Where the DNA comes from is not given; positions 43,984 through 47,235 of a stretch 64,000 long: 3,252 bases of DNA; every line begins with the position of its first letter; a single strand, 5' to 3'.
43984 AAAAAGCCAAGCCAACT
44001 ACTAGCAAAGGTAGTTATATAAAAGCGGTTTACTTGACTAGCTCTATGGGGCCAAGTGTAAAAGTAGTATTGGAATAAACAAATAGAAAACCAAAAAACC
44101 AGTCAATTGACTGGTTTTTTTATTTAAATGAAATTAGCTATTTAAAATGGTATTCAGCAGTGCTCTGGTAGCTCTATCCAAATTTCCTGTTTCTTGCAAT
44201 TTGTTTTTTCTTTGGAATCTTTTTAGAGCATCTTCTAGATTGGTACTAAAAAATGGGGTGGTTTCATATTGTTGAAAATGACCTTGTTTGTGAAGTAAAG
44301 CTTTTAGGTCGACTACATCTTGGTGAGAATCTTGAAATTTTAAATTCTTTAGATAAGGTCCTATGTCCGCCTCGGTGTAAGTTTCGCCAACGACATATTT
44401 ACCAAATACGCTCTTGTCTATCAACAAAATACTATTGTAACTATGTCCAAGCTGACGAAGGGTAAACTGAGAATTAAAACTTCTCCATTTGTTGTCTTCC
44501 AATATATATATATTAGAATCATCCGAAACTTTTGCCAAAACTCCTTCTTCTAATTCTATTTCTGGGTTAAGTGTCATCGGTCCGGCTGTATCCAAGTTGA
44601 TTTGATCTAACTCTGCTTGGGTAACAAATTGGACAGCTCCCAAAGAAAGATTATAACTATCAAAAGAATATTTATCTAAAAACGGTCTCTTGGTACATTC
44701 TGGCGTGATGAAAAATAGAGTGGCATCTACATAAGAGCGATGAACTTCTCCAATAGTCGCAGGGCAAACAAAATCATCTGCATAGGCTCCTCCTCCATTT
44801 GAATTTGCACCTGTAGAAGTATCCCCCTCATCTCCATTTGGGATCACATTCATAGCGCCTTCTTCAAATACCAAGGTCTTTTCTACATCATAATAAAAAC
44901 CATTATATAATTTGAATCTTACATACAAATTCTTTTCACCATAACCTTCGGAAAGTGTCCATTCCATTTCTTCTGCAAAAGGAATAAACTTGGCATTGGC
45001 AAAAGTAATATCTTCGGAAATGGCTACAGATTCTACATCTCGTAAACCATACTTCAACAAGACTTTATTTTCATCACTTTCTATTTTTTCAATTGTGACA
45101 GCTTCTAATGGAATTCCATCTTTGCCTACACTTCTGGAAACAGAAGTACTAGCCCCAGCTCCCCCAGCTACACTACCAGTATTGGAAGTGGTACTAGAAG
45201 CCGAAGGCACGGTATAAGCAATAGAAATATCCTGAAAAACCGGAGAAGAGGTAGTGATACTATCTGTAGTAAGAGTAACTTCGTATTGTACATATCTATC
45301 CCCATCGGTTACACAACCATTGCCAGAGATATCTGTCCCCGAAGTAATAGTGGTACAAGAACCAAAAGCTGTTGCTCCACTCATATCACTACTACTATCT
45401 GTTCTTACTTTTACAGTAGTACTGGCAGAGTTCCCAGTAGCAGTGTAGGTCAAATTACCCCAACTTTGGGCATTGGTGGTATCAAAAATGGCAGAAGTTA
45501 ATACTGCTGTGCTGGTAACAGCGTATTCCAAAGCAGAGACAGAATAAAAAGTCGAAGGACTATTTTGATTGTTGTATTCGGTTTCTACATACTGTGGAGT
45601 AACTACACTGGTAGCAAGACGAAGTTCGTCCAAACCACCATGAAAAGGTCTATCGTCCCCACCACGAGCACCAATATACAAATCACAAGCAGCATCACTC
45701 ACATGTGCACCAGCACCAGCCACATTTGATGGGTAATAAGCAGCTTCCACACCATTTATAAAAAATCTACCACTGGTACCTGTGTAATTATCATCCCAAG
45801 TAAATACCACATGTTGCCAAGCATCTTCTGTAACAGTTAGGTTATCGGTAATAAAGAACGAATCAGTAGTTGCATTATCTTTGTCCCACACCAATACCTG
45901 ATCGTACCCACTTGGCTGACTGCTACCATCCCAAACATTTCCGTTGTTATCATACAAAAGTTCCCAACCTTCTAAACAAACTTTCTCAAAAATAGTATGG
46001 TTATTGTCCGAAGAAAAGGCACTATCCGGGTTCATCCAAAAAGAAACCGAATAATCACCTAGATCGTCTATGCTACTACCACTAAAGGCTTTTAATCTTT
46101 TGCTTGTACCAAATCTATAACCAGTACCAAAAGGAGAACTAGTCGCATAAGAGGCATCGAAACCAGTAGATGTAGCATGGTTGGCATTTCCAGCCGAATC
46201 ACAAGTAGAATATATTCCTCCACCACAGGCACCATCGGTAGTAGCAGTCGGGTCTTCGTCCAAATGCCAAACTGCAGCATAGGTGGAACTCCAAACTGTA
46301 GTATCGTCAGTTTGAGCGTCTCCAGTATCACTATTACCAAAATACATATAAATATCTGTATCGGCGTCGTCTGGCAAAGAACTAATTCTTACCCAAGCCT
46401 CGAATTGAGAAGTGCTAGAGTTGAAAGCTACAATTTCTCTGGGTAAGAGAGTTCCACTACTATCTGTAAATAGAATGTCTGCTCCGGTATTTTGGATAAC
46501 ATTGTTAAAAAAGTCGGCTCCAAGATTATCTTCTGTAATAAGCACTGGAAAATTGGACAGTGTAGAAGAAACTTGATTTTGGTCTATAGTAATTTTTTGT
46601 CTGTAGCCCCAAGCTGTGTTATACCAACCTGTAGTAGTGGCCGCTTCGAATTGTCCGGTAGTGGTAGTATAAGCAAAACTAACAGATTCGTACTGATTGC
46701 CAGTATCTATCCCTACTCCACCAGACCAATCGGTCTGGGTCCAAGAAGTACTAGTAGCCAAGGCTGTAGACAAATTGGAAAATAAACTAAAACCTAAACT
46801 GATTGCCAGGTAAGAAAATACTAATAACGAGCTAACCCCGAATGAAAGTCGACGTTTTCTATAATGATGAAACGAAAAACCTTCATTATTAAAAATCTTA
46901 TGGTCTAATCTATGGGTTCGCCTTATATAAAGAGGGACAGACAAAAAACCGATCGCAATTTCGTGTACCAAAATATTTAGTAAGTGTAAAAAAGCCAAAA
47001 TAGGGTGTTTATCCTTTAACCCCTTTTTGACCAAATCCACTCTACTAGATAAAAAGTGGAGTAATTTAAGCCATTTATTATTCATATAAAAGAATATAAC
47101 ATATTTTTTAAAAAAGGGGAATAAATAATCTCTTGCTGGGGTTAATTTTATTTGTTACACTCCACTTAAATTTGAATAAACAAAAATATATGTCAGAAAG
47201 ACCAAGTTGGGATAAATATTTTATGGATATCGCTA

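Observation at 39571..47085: Paralogous giant DUF2341-LamG-peptidoglycan-binding membrane proteins bracket an orphaned rplA and break the conserved rplK-rplA linkage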

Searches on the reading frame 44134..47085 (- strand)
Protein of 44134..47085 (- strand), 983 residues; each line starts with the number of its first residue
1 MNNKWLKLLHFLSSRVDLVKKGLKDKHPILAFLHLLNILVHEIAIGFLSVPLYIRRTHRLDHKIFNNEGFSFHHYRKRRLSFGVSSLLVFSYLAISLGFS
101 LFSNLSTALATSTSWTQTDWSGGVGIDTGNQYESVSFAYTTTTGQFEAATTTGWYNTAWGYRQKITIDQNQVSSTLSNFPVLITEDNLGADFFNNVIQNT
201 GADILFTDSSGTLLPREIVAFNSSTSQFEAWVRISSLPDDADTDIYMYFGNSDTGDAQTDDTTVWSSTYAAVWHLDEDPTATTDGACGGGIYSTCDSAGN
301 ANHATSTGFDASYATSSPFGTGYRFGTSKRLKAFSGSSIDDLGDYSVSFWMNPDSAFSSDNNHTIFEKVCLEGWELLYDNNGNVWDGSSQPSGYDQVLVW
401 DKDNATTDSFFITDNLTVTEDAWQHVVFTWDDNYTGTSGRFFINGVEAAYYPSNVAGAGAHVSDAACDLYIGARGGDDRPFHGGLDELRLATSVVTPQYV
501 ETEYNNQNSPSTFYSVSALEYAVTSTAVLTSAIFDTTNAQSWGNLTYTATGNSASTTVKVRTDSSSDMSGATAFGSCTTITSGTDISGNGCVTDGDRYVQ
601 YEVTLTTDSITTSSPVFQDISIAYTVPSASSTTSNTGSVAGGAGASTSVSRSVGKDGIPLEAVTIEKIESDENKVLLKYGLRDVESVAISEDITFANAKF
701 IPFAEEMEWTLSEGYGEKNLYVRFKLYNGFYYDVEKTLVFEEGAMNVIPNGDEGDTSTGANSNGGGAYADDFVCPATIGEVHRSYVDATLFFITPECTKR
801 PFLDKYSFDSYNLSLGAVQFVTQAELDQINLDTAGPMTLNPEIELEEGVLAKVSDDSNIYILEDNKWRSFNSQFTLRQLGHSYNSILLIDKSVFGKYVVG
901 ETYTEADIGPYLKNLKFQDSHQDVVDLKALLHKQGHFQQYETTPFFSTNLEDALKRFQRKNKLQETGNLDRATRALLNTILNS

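Call 4: search_protein_families(library=pfam, proteins=[window:44134-47085:-], max_evalue=0.1)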
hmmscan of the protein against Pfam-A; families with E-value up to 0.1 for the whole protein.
window:44134-47085:- (983 aa): 3 families
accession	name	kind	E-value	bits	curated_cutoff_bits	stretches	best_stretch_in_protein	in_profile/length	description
PF13385.13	Laminin_G_3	-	5.6e-17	62.7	27.6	1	337-499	12-149/151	Concanavalin A-like lectin/glucanases superfamily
PF01471.23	PG_binding_1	-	1.4e-10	41.7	23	1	920-977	1-57/57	Putative peptidoglycan binding domain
PF10102.14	DUF2341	-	1.2e-07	32.5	23.4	1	201-264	2-65/84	Domain of unknown function (DUF2341)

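Call 8: find_homologous_proteins(query=window:44134-47085:-)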
Query window:44134-47085:- (983 aa): 45 proteins with E <= 0.001 among 8000 candidates.
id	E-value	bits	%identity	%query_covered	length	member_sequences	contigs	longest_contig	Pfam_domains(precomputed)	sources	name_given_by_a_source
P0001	0.0e+0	2235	100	100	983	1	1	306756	PF13385.14,PF10102.15,PF01471.24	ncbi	-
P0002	0.0e+0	1045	54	99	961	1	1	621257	PF13385.14,PF10102.15,PF01471.24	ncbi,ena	-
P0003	5.3e-262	890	45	100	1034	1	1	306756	PF10102.15,PF01471.24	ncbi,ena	-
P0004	5.0e-96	341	31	36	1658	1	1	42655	PF07953.21,PF13385.14,PF10102.15,PF02210.32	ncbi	ncbi:MAG: DUF2341 domain-containing protein, partial [Candidatus Hodarchaeota archaeon]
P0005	2.0e-81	293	31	37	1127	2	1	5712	PF13385.14,PF10102.15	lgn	-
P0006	2.7e-64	236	34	56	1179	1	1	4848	PF13385.14,PF10102.15,PF00041.28,PF16656.12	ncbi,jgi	-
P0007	4.0e-61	225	45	20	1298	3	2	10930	PF13385.14,PF10102.15,PF19077.7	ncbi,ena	ncbi:MAG: DUF2341 domain-containing protein [Patescibacteria group bacterium]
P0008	1.9e-57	213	29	38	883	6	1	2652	PF13385.14,PF10102.15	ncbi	ncbi:MAG: DUF2341 domain-containing protein, partial [Candidatus Thorarchaeota archaeon]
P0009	8.3e-56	208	33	37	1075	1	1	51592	PF07953.21,PF13385.14,PF10102.15,PF02210.32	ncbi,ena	-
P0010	4.1e-53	199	45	13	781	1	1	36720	PF13385.14,PF10102.15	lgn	-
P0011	3.3e-51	193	29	38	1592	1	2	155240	PF13573.13,PF07953.21,PF13385.14,PF18962.8,PF10102.15,PF06848.18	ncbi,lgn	-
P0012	6.5e-51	192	30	36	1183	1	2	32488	PF13385.14,PF10102.15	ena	-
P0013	5.2e-49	185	31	42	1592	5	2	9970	PF13715.13,PF13287.13,PF13385.14,PF13290.14,PF18998.7,PF10102.15,PF13620.13,PF00082.28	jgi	jgi:hypothetical protein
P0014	1.4e-45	174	31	59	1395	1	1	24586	PF13385.14,PF25788.3,PF10102.15,PF00041.28,PF16656.12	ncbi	-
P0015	6.3e-41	159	32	38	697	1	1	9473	PF13385.14,PF10102.15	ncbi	-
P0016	3.4e-40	156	30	42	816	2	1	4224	PF13385.14,PF10102.15,PF02210.32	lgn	-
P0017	6.1e-39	152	31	34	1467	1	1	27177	PF07953.21,PF13385.14,PF10102.15,PF02210.32,PF00054.31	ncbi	-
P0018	4.8e-38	149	39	15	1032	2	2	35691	PF13385.14,PF10102.15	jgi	jgi:hypothetical protein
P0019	2.9e-37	146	31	37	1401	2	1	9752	PF13385.14,PF02210.32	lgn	-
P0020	3.0e-37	146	43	15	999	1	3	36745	PF13385.14,PF10102.15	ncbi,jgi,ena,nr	ncbi:MAG TPA: DUF2341 domain-containing protein [archaeon]|nr:DUF2341 domain-containing protein [arc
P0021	5.6e-37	145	29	39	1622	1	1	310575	PF13385.14,PF10102.15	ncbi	-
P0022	4.2e-32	129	28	32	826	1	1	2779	PF07953.21,PF13385.14,PF18962.8,PF02973.23,PF10102.15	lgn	-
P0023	6.2e-32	129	32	38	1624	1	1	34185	PF07953.21,PF13385.14,PF02210.32,PF00054.31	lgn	-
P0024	9.2e-30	122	30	40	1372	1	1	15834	PF13385.14,PF10102.15,PF02210.32,PF16656.12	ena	-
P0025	4.4e-28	116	34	38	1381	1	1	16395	PF28243.1,PF28247.1,PF28238.1,PF13385.14,PF10102.15,PF20419.5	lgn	-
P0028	1.7e-24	104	30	37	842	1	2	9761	PF13385.14,PF10102.15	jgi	-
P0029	4.3e-24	103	31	42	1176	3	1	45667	PF13385.14,PF10102.15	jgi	jgi:hypothetical protein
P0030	2.5e-23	100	31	37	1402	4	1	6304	PF13385.14,PF10102.15,PF01364.25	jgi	jgi:hypothetical protein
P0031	2.4e-20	90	46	13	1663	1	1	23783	PF13385.14,PF00041.28,PF19077.7,PF16656.12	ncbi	ncbi:MAG: LamG-like jellyroll fold domain-containing protein [Candidatus Woesebacteria bacterium]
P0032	6.4e-20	89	30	39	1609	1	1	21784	PF13385.14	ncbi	ncbi:MAG: LamG-like jellyroll fold domain-containing protein [Promethearchaeota archaeon]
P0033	9.2e-20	89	30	37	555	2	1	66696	PF13385.14,PF10102.15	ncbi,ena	-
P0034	1.1e-19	88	31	39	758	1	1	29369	PF13385.14,PF10102.15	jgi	jgi:predicted acyltransferase (DUF342 family)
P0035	6.2e-18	82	27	38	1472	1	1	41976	PF07679.23,PF01833.31,PF13927.13,PF00963.25,PF13385.14,PF10102.15,PF02210.32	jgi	jgi:hypothetical protein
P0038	5.6e-11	59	45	11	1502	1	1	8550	PF13385.14,PF16656.12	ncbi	-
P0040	3.0e-9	54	27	37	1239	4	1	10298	PF13385.14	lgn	-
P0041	4.8e-9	53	24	39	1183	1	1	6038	PF17963.8,PF17892.8,PF13385.14,PF17803.8,PF19076.7,PF22842.4,PF14592.13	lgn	-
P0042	1.1e-8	52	34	13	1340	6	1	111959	PF00801.27,PF13385.14,PF10102.15,PF18911.7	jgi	jgi:hypothetical protein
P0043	4.1e-8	50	27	39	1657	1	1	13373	PF13385.14,PF10102.15,PF01364.25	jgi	jgi:hypothetical protein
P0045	7.2e-6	43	27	29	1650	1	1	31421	PF13948.12,PF13385.14,PF10102.15,PF02210.32,PF00054.31,PF01364.25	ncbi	ncbi:MAG: C25 family cysteine peptidase, partial [Polyangia bacterium]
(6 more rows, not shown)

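Call 9: find_encoding_contigs(protein=P0002, flank=10000, max_places=4)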
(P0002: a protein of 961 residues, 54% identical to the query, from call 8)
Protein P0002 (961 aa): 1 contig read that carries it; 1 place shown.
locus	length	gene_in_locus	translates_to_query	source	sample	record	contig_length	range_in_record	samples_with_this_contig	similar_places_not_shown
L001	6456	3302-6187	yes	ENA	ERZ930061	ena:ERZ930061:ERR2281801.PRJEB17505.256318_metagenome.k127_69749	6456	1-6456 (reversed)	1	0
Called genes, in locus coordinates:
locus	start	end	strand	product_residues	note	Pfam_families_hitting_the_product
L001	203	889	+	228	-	-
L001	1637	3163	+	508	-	PF12072:RNase_Y_N, PF00013:KH_1 (weak), PF01966:HD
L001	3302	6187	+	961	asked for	PF10102:DUF2341, PF13385:Laminin_G_3, PF01471:PG_binding_1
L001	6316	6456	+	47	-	?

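Call 10: find_encoding_contigs(protein=P0001, flank=10000, max_places=3)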
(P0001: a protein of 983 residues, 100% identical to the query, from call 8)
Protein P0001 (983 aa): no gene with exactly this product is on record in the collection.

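Call 44: find_encoding_contigs(protein=P0003, flank=10000, max_places=3)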
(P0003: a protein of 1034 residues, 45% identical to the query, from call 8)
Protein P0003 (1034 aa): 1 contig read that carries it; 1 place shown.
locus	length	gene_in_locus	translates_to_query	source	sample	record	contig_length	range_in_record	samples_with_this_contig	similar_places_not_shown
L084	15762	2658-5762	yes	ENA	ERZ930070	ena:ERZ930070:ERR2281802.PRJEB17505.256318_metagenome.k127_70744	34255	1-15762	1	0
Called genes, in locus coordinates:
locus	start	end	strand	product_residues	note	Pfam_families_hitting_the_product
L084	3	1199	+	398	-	?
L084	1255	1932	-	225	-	PF00687:Ribosomal_L1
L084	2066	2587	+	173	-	PF07098:DUF1360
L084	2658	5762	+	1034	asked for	PF10102:DUF2341, PF01471:PG_binding_1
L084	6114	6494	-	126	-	-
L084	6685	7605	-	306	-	PF00056:Ldh_1_N, PF02866:Ldh_1_C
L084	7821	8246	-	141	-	PF18920:DUF5671 (faint)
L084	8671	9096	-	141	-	PF03946:Ribosomal_L11_N, PF00298:Ribosomal_L11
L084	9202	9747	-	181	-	PF02357:NusG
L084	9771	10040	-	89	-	PF00584:SecE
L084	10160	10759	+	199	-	-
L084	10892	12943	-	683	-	PF02518:HATPase_c, PF00204:DNA_gyraseB, PF01751:Toprim, PF00986:DNA_gyraseB_C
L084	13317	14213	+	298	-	-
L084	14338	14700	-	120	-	-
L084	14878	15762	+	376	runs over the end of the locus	PF01098:FTSW_RODA_SPOVE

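Call 48: predict_structure(alignment_id=A1)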
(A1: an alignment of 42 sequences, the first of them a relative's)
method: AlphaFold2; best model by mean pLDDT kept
length: 983 residues; sequences in the alignment: 42
mean_pLDDT: 80.7   pTM: 0.53
mean pLDDT of the five models: 80.7, 78.6, 78.3, 77.3, 76.1
residues with pLDDT >= 90: 411; 70-90: 360; 50-70: 114; < 50: 98
segments of 3 or more residues with pLDDT < 50: 99-111, 391-413, 630-649, 744-771, 942-947
pLDDT, mean of each block of 10 residues (from residue 1): 81 89 87 89 86 67 69 80 77 62 39 79 87 87 77 84 97 97 95 91 94 94 94 97 97 75 87 89 58 83 89 86 92 77 87 79 82 81 65 43 42 65 94 75 92 60 76 83 95 95 97 95 84 86 90 82 95 95 93 94 82 78 73 32 37 58 82 86 90 86 92 87 85 87 49 29 31 85 89 96 91 85 93 92 93 93 96 87 90 95 78 56 80 81 52 92 89 82 71
secondary structure, 60 per line:
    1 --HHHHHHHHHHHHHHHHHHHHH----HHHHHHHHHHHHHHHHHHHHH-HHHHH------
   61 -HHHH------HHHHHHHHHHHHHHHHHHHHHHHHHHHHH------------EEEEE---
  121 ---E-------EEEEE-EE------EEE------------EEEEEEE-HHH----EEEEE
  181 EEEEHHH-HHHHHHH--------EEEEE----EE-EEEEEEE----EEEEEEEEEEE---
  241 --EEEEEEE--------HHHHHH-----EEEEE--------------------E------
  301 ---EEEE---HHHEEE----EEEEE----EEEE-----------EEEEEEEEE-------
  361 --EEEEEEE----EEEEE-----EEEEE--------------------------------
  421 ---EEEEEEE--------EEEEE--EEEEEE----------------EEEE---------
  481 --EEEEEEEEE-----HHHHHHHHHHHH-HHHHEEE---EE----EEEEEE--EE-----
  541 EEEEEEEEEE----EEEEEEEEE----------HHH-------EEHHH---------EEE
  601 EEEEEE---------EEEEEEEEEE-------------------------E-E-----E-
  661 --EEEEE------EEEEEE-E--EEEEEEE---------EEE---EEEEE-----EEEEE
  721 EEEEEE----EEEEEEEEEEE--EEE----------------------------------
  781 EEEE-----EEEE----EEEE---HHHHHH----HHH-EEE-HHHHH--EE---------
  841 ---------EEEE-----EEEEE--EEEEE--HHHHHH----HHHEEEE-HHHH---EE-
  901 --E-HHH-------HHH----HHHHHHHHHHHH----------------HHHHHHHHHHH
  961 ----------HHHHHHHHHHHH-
elements in order (helices of 4 or more, strands of 3 or more residues): H3-23 H28-48 H50-54 H62-65 H72-100 E113-117 E132-136 E146-148 E161-167 E176-184 H189-195 E204-208 E216-222 E227-237 E243-249 H258-263 E269-273 E304-307 E314-316 E321-325 E330-333 E345-353 E363-369 E374-378 E384-388 E424-430 E439-443 E446-451 E468-471 E483-491 H497-508 H510-513 E514-516 E526-531 E541-550 E555-563 E598-606 E616-625 E663-667 E674-679 E684-690 E700-702 E706-710 E716-726 E731-741 E744-746 E781-784 E790-793 E798-801 H805-810 E819-821 H823-827 E850-853 E859-863 E866-870 H873-878 E886-889 H891-894 H922-933 H950-960 H971-982

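Call 53: fold_search(model_id=the predicted structure, library=pdb)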
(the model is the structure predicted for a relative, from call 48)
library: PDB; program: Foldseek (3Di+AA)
matches with E <= 10: 1098; with E <= 0.001: 166
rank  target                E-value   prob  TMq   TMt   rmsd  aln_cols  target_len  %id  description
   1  5ho0                  8.2e-09  1.00  0.17  0.21  15.4       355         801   16  Crystal structure of AbnA (closed conformation), a GH43 extracellular arabinanase from Geobacillus stearothermophilus (released 2017-02-01)
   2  5ho2                  1.2e-08  1.00  0.17  0.21  15.4       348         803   16  Crystal structure of AbnA (open conformation), a GH43 extracellular arabinanase from Geobacillus stearothermophilus (released 2017-02-01)
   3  5hon_A                1.6e-08  1.00  0.16  0.70   5.5       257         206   18  Structure of Domain 4 of AbnA, a GH43 extracellular arabinanase from Geobacillus stearothermophilus, in complex with a (released 2017-02-01)
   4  5n0b_A                1.8e-08  1.00  0.17  0.13  30.5       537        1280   11  Crystal structure of the tetanus neurotoxin in complex with GD1a (released 2017-06-21)
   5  5hp6                  2.3e-08  1.00  0.18  0.21  15.5       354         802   16  Structure of AbnA, a GH43 extracellular arabinanase from Geobacillus stearothermophilus (a new conformational state) (released 2017-02-01)
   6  9fyq_C                3.1e-08  1.00  0.18  0.38  29.0       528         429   10  Cryo-EM structure of native SV2A in complex with TeNT-Hc, gangliosides and Pro-Macrobody 5 (released 2025-05-21)
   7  3hmy_A                7.8e-08  1.00  0.18  0.37  29.0       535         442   10  Crystal structure of HCR/T complexed with GT2 (released 2009-07-14)
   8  5n0c_B                7.8e-08  1.00  0.17  0.13  31.0       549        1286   11  Crystal structure of the tetanus neurotoxin in complex with GM1a (released 2017-06-21)
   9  7ce2_A                8.2e-08  1.00  0.17  0.36  31.3       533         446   10  The Crystal structure of TeNT Hc complexed with neutralizing antibody (released 2021-04-07)
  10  1fv2_A                1.1e-07  1.00  0.16  0.33  29.7       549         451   10  The Hc fragment of tetanus toxin complexed with an analogue of its ganglioside receptor GT1B (released 2001-09-05)
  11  5n0c_A                1.6e-07  1.00  0.17  0.13  30.2       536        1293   10  Crystal structure of the tetanus neurotoxin in complex with GM1a (released 2017-06-21)
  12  7by5                  1.6e-07  1.00  0.17  0.13  31.0       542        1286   10  Tetanus neurotoxin mutant-(H233A/E234Q/H237A/Y375F) (released 2021-02-17)
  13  7z5t                  1.7e-07  1.00  0.16  0.36  31.4       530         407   11  Crystal Structure of botulinum neurotoxin A2 cell binding domain (released 2022-06-08)
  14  8agk_AAA              2.0e-07  1.00  0.16  0.36   8.8       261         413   15  Botulinum neurotoxin subtype A6 cell binding domain in complex with GD1a ganglioside (released 2022-09-21)
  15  1af9                  2.1e-07  1.00  0.16  0.34  30.9       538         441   10  TETANUS NEUROTOXIN C FRAGMENT (released 1998-04-29)
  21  9qco_A                2.9e-07  1.00  0.16  0.15   5.2       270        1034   13  NTNH-HA70 complex from Clostridium botulinum Serotype B1 (released 2025-09-10)
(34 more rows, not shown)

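Call 58: search_protein_families(library=ncbifam, proteins=[window:44134-47085:-], max_evalue=0.01)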
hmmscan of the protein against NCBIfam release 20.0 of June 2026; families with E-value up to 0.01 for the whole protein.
window:44134-47085:- (983 aa): 1 family
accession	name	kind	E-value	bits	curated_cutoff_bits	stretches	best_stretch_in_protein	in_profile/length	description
NF052377.1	lmo1851_S41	exception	0.0033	16.2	725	1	912-978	381-447/468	lmo1851 family serine protease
